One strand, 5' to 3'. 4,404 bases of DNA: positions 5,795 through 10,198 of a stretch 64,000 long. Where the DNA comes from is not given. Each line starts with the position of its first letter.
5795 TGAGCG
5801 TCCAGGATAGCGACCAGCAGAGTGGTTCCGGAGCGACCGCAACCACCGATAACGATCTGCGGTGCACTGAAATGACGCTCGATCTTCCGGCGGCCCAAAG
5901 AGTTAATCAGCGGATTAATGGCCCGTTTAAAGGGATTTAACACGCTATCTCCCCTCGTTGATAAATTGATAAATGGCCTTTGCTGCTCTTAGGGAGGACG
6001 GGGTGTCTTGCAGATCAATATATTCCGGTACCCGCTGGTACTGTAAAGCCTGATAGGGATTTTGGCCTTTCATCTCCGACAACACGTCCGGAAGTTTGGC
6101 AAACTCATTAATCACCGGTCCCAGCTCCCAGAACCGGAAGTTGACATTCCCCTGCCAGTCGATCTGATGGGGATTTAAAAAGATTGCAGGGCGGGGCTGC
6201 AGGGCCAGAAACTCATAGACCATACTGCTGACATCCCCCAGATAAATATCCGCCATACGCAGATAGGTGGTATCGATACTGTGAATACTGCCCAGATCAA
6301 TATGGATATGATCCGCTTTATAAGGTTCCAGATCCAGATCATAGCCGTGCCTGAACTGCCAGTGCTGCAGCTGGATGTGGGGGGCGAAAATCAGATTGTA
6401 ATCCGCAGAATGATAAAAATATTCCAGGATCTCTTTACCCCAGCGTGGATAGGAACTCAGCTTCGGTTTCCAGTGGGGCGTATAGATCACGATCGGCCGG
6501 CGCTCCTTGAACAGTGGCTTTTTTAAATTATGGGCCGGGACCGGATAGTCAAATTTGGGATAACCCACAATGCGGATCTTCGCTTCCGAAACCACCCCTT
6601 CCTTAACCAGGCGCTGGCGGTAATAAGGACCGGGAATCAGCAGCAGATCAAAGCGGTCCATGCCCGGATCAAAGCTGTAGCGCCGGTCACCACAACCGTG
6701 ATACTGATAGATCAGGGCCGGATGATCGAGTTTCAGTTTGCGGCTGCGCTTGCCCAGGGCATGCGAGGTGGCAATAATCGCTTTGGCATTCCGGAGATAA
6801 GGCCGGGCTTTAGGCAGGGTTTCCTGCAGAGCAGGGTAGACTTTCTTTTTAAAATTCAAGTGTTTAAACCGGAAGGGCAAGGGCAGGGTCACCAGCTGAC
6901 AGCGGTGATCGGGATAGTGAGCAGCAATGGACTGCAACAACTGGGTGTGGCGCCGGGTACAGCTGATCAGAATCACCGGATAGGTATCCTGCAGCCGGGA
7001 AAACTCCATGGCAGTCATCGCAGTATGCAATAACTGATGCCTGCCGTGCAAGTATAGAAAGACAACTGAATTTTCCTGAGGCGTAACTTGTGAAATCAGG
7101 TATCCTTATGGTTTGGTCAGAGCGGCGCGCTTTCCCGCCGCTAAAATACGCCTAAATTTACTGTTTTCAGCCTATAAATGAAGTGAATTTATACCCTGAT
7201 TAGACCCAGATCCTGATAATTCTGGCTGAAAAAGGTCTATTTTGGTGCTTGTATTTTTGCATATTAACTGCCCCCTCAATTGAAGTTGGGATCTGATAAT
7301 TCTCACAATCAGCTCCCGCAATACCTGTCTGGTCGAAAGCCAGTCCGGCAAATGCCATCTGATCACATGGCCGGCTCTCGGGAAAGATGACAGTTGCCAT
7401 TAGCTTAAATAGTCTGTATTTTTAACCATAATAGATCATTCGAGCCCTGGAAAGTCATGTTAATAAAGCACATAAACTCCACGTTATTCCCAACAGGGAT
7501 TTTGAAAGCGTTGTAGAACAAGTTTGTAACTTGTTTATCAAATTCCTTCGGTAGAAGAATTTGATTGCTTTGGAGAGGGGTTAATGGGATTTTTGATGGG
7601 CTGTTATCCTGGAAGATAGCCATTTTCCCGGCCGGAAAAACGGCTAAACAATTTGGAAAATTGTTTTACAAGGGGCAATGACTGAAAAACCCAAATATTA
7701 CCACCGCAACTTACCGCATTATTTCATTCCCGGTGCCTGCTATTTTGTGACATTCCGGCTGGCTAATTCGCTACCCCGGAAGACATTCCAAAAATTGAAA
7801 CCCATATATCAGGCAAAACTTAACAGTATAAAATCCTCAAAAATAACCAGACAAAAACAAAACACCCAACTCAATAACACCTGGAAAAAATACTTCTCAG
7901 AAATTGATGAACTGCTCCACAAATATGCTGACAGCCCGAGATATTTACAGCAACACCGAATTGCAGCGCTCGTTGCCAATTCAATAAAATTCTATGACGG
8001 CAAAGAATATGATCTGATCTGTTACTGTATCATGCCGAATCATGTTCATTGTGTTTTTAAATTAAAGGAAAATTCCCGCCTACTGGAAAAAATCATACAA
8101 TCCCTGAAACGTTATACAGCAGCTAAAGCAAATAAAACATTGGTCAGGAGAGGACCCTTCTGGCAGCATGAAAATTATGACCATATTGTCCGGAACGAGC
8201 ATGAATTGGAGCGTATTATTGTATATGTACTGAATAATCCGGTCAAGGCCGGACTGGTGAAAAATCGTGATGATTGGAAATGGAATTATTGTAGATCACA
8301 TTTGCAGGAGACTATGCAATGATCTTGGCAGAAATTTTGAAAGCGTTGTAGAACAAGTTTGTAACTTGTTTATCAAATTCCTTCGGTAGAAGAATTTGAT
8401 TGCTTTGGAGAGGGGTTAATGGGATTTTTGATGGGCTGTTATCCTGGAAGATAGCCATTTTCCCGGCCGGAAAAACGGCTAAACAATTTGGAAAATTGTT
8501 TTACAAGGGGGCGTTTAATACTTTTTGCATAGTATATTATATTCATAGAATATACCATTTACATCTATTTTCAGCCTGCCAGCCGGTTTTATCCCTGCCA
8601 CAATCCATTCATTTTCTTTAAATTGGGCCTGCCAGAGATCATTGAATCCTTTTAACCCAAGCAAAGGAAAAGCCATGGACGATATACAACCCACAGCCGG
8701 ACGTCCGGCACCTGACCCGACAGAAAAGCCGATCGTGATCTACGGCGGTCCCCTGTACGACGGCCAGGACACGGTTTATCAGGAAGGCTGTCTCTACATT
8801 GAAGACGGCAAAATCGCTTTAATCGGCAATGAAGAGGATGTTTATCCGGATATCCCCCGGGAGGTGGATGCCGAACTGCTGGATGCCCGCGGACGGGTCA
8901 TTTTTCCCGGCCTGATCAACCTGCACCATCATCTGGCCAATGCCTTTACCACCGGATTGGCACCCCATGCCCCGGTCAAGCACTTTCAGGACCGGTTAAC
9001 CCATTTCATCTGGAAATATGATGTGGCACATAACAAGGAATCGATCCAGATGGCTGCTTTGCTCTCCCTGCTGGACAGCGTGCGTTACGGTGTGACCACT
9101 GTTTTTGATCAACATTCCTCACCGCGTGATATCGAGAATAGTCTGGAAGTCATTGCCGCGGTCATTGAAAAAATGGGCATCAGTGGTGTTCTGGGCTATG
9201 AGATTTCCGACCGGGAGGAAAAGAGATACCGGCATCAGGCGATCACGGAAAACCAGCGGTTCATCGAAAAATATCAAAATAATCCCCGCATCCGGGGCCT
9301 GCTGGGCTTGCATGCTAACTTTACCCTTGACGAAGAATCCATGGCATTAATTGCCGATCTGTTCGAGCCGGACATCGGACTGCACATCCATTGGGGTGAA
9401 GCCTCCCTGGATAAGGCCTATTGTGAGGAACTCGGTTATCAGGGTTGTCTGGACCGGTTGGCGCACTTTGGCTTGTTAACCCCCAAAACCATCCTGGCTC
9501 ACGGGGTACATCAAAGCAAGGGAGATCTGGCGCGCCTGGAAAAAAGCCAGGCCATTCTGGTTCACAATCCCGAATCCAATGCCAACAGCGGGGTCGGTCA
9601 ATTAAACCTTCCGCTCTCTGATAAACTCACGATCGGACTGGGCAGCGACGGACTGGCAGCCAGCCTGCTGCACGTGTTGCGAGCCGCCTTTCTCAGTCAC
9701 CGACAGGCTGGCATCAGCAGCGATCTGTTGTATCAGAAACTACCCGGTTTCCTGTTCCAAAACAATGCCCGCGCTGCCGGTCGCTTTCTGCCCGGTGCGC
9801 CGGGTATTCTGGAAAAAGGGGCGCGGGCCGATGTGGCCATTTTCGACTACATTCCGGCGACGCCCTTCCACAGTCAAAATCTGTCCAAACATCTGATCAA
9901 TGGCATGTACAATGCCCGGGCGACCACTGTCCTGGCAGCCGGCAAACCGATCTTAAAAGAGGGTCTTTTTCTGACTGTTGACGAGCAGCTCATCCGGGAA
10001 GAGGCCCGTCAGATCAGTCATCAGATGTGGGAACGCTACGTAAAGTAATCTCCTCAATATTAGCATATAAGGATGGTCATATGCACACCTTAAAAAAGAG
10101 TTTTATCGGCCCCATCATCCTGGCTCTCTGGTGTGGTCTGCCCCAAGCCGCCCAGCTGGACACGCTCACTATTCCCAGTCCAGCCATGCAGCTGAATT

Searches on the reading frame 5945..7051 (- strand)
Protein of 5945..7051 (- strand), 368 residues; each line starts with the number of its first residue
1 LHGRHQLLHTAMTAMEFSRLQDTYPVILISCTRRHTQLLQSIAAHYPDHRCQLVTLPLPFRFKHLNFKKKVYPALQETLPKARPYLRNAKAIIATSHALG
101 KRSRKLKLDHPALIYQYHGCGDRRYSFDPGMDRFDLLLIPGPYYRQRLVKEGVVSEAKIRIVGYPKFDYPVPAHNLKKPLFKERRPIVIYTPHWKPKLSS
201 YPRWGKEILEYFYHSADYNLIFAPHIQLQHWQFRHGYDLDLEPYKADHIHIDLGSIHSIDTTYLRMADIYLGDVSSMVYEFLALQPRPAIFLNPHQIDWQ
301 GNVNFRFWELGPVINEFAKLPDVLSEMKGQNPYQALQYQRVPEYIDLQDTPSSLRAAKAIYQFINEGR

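Call 33: search_protein_families(library=pfam, proteins=[window:5945-7051:-])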
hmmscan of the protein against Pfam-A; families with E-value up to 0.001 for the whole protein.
window:5945-7051:- (368 aa): 1 family
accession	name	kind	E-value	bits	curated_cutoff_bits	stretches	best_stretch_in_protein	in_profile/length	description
PF04464.20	Glyphos_transf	-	3.8e-08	33.1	22.1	1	127-360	128-365/367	CDP-Glycerol:Poly(glycerophosphate) glycerophosphotransferase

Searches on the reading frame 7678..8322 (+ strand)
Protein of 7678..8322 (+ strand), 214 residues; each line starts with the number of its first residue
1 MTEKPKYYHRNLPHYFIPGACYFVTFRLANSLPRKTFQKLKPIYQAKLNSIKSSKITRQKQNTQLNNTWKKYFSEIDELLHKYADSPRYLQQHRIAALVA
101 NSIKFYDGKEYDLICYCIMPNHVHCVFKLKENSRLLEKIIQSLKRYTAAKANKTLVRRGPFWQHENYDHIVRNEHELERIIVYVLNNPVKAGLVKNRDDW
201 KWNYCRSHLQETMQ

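Call 33: search_protein_families(library=pfam, proteins=[window:7678-8322:+])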
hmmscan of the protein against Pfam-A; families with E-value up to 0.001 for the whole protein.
window:7678-8322:+ (214 aa): 1 family
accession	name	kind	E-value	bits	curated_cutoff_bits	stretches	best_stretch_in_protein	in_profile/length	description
PF01797.21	Y1_Tnp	-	1.1e-07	32.4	23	1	106-186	36-120/121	Transposase IS200 like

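Call 63: search_protein_families(library=ncbifam, proteins=[window:7678-8322:+], max_evalue=0.00001)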
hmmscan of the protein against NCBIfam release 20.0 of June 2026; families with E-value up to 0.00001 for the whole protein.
window:7678-8322:+ (214 aa): 1 family
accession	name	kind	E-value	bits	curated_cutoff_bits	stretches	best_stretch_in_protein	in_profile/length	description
NF047646.1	REP_Tyr_transpos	equivalog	3.8e-27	95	80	1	90-202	26-145/146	REP-associated tyrosine transposase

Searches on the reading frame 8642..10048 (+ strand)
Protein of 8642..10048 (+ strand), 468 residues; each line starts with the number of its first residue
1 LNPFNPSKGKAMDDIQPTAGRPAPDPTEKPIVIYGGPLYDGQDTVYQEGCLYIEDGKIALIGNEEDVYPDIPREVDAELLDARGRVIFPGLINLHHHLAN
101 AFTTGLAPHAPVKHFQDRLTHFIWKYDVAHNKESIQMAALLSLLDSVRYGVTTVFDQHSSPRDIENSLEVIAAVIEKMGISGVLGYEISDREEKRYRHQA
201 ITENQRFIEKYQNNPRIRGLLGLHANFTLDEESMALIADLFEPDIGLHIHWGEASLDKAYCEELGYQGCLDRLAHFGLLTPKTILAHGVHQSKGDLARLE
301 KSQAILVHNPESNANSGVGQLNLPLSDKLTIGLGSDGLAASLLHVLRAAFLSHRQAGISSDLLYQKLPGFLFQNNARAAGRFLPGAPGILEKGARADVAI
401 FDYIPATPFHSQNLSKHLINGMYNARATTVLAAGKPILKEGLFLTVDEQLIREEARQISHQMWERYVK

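Call 33: search_protein_families(library=pfam, proteins=[window:8642-10048:+])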
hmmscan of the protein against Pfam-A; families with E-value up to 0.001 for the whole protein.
window:8642-10048:+ (468 aa): 2 families
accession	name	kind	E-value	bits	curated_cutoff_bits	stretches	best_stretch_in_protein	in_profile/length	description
PF01979.26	Amidohydro_1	-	2.8e-22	79.9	25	1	86-427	1-335/345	Amidohydrolase family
PF07969.17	Amidohydro_3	-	6.8e-06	26.3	29.7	0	79-102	2-25/472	Amidohydrolase family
